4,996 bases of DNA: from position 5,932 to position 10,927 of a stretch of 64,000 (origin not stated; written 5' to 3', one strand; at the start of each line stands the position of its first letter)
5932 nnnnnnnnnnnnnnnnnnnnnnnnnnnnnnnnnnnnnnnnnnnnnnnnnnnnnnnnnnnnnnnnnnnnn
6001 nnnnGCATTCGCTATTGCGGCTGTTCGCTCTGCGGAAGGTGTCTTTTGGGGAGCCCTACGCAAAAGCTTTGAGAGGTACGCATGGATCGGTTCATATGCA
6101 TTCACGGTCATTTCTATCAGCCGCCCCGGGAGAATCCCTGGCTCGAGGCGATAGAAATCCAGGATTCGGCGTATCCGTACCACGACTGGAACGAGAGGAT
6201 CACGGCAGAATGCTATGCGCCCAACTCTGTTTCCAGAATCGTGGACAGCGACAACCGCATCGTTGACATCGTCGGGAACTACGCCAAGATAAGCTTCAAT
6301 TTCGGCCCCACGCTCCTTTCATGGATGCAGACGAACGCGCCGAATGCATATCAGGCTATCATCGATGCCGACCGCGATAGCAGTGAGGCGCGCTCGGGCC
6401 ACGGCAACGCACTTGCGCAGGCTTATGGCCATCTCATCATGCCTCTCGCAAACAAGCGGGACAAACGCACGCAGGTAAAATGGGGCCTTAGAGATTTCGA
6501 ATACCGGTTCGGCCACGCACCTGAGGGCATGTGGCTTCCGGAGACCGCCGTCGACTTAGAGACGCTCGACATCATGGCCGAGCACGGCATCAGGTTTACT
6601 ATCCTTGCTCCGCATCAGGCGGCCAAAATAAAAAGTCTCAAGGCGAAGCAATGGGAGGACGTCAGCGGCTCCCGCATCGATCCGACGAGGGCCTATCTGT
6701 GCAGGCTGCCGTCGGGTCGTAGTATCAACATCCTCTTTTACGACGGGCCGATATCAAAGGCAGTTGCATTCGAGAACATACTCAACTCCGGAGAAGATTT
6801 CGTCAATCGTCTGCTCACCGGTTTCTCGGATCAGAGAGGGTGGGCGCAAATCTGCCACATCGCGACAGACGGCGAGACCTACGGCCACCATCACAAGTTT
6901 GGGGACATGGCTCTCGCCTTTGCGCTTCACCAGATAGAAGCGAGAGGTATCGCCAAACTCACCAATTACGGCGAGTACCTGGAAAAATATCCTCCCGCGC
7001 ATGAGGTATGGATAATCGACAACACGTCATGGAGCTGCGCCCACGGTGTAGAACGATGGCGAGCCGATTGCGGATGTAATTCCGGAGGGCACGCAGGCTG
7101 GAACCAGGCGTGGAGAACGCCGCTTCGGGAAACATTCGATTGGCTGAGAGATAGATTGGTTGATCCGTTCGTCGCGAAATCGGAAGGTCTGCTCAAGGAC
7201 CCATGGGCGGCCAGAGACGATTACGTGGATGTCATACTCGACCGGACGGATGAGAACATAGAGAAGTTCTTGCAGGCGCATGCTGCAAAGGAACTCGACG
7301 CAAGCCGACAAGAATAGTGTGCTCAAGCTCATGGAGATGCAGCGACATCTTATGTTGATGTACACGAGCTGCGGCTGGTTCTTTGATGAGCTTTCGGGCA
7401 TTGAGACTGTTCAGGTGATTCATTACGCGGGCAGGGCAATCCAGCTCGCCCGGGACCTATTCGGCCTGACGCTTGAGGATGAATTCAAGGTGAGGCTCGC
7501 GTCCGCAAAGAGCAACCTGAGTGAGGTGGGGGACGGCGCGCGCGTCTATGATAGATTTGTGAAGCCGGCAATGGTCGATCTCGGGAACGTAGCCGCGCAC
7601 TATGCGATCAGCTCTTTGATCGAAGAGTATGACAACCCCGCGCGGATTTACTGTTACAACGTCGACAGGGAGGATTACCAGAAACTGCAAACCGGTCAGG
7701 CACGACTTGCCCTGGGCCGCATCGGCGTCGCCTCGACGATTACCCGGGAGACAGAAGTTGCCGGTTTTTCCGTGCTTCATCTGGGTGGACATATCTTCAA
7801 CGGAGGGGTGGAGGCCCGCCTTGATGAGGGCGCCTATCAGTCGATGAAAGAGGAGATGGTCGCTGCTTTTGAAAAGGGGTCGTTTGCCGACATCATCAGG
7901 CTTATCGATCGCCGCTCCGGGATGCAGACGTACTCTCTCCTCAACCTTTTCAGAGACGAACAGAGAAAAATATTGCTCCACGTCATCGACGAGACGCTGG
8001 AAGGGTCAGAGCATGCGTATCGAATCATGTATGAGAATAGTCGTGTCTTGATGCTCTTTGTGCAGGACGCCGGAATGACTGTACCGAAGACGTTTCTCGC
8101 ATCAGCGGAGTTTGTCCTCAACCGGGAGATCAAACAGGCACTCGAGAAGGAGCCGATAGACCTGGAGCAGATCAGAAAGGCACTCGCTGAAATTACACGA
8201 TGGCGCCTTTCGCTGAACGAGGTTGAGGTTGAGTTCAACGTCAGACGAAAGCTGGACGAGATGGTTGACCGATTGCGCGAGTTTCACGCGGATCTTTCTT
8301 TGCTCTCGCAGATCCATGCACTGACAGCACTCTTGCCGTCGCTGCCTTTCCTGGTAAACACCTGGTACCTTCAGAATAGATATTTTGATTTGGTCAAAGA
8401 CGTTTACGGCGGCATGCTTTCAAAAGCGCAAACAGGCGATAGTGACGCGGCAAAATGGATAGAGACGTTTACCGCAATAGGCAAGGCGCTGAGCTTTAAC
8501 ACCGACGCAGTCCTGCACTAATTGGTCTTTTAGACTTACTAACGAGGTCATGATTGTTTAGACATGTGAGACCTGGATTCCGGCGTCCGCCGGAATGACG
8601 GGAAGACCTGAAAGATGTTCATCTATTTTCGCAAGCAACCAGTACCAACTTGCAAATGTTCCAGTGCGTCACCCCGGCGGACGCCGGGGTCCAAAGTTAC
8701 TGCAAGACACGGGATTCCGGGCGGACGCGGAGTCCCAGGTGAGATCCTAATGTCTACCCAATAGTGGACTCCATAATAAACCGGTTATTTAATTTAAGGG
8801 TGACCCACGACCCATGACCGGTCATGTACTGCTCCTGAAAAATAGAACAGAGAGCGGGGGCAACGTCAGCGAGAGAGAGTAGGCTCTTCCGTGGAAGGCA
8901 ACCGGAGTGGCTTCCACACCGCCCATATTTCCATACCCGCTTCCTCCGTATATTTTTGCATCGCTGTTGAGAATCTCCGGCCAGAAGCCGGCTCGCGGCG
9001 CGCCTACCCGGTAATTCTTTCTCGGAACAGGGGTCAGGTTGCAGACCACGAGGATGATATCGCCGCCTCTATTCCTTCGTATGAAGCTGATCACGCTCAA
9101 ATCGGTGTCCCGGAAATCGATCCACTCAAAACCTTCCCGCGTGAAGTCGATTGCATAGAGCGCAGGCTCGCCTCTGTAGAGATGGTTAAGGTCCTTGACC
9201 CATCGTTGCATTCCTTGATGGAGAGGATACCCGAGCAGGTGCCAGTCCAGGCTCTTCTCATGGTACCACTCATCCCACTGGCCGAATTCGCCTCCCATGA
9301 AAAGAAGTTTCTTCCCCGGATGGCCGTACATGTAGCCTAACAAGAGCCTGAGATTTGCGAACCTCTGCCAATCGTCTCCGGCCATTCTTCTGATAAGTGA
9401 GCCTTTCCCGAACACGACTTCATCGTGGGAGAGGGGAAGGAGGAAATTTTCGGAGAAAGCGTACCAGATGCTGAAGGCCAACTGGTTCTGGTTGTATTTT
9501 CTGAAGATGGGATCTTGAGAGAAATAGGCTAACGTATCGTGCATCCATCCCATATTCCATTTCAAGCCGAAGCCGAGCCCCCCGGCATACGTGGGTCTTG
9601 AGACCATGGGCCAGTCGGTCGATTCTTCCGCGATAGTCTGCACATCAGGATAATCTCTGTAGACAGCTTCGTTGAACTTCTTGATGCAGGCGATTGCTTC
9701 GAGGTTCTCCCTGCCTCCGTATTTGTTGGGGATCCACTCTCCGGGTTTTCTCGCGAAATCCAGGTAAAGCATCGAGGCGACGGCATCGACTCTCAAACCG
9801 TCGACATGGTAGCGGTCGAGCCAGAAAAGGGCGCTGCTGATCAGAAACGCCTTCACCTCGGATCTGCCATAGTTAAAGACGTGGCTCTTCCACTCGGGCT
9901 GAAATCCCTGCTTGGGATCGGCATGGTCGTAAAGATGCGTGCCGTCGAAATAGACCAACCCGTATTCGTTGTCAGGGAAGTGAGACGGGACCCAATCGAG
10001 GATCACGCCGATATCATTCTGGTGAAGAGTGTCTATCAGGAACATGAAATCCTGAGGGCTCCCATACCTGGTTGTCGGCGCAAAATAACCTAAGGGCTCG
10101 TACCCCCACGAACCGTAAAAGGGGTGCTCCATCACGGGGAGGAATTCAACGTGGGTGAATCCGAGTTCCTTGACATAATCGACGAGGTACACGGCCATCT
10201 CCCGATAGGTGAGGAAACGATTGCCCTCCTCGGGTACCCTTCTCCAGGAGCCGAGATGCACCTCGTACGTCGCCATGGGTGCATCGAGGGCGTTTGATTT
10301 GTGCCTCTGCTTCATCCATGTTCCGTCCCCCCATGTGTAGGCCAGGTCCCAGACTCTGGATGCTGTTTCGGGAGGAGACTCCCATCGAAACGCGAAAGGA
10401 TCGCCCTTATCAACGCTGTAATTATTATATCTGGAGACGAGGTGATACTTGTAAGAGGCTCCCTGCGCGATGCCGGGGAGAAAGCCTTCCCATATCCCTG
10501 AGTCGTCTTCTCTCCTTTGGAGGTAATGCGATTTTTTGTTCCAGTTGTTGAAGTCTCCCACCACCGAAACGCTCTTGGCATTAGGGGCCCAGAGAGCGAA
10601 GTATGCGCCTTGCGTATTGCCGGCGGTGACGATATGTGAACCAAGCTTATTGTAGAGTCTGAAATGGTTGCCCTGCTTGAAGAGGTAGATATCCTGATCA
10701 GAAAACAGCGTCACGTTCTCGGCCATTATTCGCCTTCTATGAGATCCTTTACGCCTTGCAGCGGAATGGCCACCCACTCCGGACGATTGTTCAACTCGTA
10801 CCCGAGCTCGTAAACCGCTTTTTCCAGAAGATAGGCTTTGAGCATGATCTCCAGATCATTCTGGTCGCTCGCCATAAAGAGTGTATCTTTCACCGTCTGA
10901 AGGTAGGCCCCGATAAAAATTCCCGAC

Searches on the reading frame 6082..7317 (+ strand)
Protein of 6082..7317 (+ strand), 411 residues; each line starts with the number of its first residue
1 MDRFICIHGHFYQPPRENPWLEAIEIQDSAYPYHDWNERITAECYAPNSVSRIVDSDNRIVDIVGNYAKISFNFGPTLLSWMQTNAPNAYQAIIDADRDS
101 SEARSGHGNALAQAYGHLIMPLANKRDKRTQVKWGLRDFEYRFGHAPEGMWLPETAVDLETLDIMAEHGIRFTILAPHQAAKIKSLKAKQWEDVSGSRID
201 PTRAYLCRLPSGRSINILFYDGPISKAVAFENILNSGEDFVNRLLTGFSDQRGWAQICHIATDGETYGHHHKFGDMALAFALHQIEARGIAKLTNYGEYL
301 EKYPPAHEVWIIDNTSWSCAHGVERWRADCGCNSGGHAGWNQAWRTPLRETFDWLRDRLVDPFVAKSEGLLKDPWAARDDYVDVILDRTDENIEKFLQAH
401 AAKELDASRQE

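Call 57: search_protein_families(library=pfam, proteins=[window:6082-7317:+], max_evalue=0.00001)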
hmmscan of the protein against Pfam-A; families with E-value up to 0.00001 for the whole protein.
window:6082-7317:+ (411 aa): 2 families
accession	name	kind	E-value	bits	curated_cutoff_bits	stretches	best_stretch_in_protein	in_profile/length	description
PF12055.13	DUF3536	-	1.3e-24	87.5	25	1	340-409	1-70/284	Domain of unknown function (DUF3536)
PF03065.20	Glyco_hydro_57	-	7.5e-20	71.8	21.2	1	71-306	72-285/291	Glycosyl hydrolase family 57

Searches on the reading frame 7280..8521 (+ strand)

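Call 57: search_protein_families(library=pfam, proteins=[window:7280-8521:+], max_evalue=0.00001)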
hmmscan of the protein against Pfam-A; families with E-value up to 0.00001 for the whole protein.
window:7280-8521:+ (413 aa): 1 family
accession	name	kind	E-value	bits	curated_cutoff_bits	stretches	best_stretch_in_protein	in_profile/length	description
PF12055.13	DUF3536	-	1.2e-85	287.8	25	1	3-224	63-284/284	Domain of unknown function (DUF3536)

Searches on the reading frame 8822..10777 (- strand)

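Call 57: search_protein_families(library=pfam, proteins=[window:8822-10777:-], max_evalue=0.00001)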
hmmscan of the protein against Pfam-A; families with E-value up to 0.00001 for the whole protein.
window:8822-10777:- (651 aa): 3 families
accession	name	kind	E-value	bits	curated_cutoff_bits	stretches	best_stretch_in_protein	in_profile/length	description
PF02806.24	Alpha-amylase_C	-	8.3e-26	90.6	21.2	1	552-648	1-93/95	Alpha amylase, C-terminal all-beta domain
PF02922.24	CBM_48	-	1.8e-20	73.5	22.4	1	44-129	1-83/83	Carbohydrate-binding module 48 (Isoamylase N-terminal domain)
PF00128.31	Alpha-amylase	-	7e-16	58.9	22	1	199-270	25-95/446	Alpha amylase, catalytic domain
